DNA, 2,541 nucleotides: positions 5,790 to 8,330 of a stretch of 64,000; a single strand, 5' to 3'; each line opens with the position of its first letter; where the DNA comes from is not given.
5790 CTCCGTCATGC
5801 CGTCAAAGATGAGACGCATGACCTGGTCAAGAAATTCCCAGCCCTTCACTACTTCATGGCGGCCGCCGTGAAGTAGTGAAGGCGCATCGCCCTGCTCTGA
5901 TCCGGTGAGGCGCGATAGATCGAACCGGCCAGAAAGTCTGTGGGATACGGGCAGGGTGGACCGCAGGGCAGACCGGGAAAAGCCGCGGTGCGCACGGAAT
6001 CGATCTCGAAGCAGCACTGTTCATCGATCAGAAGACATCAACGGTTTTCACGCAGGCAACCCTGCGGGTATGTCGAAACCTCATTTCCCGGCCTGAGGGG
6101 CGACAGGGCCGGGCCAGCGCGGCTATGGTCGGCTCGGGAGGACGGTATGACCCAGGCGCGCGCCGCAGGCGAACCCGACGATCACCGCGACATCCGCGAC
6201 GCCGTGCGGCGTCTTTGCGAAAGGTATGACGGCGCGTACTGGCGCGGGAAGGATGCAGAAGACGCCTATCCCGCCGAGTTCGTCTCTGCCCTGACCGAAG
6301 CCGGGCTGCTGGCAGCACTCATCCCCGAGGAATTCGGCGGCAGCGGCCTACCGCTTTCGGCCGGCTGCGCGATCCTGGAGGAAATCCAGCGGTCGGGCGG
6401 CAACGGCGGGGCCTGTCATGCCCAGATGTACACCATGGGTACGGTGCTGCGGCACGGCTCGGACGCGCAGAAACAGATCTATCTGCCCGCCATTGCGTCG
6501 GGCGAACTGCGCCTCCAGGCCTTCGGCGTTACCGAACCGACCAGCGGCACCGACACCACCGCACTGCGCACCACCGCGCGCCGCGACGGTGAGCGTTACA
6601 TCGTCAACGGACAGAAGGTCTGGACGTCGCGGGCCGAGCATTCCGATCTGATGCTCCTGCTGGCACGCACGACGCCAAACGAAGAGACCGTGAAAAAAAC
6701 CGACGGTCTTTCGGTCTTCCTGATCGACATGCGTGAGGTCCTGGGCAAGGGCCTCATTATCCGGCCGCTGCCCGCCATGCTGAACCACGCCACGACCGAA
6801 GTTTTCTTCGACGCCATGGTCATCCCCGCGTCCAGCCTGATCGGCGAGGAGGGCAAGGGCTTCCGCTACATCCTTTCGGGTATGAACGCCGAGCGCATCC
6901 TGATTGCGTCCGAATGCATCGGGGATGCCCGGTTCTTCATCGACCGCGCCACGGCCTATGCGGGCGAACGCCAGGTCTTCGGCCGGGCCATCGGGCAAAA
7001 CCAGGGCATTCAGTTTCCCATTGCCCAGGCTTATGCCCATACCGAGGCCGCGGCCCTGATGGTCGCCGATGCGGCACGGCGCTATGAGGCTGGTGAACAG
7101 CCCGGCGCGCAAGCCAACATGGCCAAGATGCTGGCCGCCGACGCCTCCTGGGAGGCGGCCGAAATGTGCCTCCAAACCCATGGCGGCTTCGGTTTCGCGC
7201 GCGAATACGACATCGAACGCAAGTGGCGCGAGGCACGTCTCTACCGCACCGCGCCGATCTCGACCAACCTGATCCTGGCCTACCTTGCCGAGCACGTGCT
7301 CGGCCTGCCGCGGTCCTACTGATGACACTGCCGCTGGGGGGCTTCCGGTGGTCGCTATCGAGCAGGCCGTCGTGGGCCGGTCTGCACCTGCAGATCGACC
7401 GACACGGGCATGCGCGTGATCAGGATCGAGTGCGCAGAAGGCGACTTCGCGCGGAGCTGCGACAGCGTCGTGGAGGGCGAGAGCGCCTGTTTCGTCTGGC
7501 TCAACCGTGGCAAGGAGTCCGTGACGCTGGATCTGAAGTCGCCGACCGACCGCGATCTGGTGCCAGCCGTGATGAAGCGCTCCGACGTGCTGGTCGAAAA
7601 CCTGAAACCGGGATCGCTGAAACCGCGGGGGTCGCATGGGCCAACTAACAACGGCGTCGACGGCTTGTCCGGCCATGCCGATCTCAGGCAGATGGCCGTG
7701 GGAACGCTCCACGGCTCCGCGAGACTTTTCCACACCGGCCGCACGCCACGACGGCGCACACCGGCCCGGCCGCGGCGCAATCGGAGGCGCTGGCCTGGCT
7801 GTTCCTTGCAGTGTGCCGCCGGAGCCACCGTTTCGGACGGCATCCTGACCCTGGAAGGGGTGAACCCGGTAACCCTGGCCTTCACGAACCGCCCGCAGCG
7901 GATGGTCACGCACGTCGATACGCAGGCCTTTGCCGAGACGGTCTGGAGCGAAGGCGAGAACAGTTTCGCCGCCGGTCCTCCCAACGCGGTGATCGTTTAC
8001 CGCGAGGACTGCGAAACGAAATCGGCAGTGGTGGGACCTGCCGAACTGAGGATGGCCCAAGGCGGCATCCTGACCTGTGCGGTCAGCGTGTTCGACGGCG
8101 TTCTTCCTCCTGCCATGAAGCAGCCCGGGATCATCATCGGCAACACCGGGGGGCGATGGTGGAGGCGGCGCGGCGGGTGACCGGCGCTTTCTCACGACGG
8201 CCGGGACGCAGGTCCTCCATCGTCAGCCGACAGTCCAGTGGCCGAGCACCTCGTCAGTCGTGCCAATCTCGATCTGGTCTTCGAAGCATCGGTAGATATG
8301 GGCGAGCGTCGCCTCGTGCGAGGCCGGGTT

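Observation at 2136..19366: Candidate amine / N-methyl-amine catabolic neighbourhood combining a Rieske oxygenase, GGT, a creatininase-family amidase, an isochorismatase-like amidase, a Pot-type importer, a DgcA/TMADH-like demethylase and a PuuB-like oxidase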

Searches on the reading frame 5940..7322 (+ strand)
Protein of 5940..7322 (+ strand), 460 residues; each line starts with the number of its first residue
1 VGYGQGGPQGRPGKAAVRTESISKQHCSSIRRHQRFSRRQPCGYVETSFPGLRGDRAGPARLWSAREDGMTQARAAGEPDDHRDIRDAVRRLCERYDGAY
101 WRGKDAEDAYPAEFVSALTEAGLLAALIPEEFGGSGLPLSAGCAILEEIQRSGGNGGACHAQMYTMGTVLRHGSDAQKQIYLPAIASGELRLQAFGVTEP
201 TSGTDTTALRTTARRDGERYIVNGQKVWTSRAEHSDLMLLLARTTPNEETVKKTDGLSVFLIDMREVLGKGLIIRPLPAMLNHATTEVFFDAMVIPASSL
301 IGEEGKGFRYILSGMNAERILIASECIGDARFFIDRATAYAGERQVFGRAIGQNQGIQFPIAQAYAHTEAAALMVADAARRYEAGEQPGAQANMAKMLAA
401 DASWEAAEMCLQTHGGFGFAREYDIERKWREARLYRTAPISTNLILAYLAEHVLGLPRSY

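Call 3: search_protein_families(library=pfam, proteins=[window:5940-7322:+])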
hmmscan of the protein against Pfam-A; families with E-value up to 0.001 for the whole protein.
window:5940-7322:+ (460 aa): 4 families
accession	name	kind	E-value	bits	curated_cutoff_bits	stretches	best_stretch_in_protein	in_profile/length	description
PF00441.29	Acyl-CoA_dh_1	-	9.7e-35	120.4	22.4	1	305-438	1-134/150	Acyl-CoA dehydrogenase, C-terminal domain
PF02771.21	Acyl-CoA_dh_N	-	7.3e-23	81.5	22.9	1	80-189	2-113/113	Acyl-CoA dehydrogenase, N-terminal domain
PF02770.24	Acyl-CoA_dh_M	-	9.7e-20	71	33.3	1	194-292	1-96/97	Acyl-CoA dehydrogenase, middle domain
PF08028.16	Acyl-CoA_dh_2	-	7.9e-15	55.8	22.7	1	321-434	2-125/134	Acyl-CoA dehydrogenase, C-terminal domain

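Call 5: search_protein_families(library=ncbifam, proteins=[window:5940-7322:+], max_evalue=0.00001)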
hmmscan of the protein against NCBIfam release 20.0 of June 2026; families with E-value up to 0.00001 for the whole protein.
window:5940-7322:+ (460 aa): 22 families
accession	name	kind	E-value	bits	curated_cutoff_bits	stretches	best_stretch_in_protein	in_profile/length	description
NF042972.1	AcrlCoAredClosAcrC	equivalog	2e-65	220.9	640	1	81-434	8-357/378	acryloyl-CoA reductase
NF045552.1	GlutCoADH_Des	equivalog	2.4e-57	194.9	470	1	81-456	8-382/387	glutaryl-CoA dehydrogenase Acd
NF042439.1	SulpropCoADesulf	equivalog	1.8e-56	191.6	600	1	104-455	19-372/379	3-sulfinopropanoyl-CoA desulfinase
NF008997.0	PRK12341.1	equivalog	3e-56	191.1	537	1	96-451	24-373/382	acyl-CoA dehydrogenase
NF043006.1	CyhCrbnylCoADH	equivalog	4.6e-50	170.7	650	1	81-435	7-357/380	cyclohexane-1-carbonyl-CoA dehydrogenase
NF002885.1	PRK03354.1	equivalog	3.6e-47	161.2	540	1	86-443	13-363/378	crotonobetainyl-CoA dehydrogenase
NF045652.1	ProlPCPDhRedW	equivalog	2.5e-45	154.9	650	1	83-419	5-340/376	L-prolyl-[peptidyl-carrier protein] dehydrogenase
TIGR03207.1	cyc_hxne_CoA_dh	equivalog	2.6e-43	148.2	575.35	1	86-432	9-350/372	cyclohexanecarboxyl-CoA dehydrogenase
NF058590.1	AcCoDHFadEBacil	equivalog_domain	2.5e-41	141.9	600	1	116-436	60-393/586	acyl-CoA dehydrogenase FadE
NF053553.1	prodigi_MBC_PigA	equivalog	1.1e-39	136.6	500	1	116-429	43-355/381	prodigiosin MBC biosynthesis dehydrogenase PigA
TIGR03204.1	pimC_large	equivalog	1.2e-33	116.6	623.85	1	114-425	45-348/395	pimeloyl-CoA dehydrogenase large subunit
NF052270.1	Staph_DH_FadE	equivalog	2.2e-24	85.9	600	1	166-432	114-372/400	acyl-CoA dehydrogenase FadE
TIGR03203.1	pimD_small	equivalog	6e-24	84.8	652.7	1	113-430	41-353/378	pimeloyl-CoA dehydrogenase small subunit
NF007000.1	PRK09463.1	subfamily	6.7e-22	77.6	600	1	86-421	52-400/726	acyl-CoA dehydrogenase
NF050027.1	acylCoADhIpdE2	equivalog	3.5e-16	59.6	450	1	319-430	181-287/311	acyl-CoA dehydrogenase IpdE2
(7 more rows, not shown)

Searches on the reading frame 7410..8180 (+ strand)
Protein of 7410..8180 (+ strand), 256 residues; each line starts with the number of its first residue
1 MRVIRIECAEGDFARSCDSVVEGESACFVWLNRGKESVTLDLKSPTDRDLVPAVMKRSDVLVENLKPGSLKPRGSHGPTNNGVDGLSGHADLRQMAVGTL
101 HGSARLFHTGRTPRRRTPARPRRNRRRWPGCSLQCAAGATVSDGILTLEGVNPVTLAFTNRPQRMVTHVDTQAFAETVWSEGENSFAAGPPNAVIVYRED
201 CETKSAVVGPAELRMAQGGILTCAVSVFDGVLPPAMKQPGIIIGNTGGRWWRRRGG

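Call 5: search_protein_families(library=ncbifam, proteins=[window:7410-8180:+], max_evalue=0.00001)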
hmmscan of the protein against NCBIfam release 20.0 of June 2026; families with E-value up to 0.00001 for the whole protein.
window:7410-8180:+ (256 aa): 5 families
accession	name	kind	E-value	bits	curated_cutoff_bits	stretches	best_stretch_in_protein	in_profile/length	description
NF008511.0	PRK11430.1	equivalog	1.8e-11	43.8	522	1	2-71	37-107/381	CoA:oxalate CoA-transferase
NF003809.0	PRK05398.1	subfamily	9.6e-11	40.9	442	1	3-74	33-106/416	formyl-CoA transferase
TIGR03253.1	oxalate_frc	equivalog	1.3e-10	40.6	504.2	1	3-72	32-103/416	formyl-CoA transferase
NF041294.1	Scnl_mescCoAtase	equivalog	4.9e-07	29.2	700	1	3-70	32-104/381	succinyl-CoA:mesaconate CoA-transferase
NF052585.1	SucGlutTfsCaiB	equivalog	2.6e-06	26.3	750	1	25-74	66-115/394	succinate--glutarate CoA-transferase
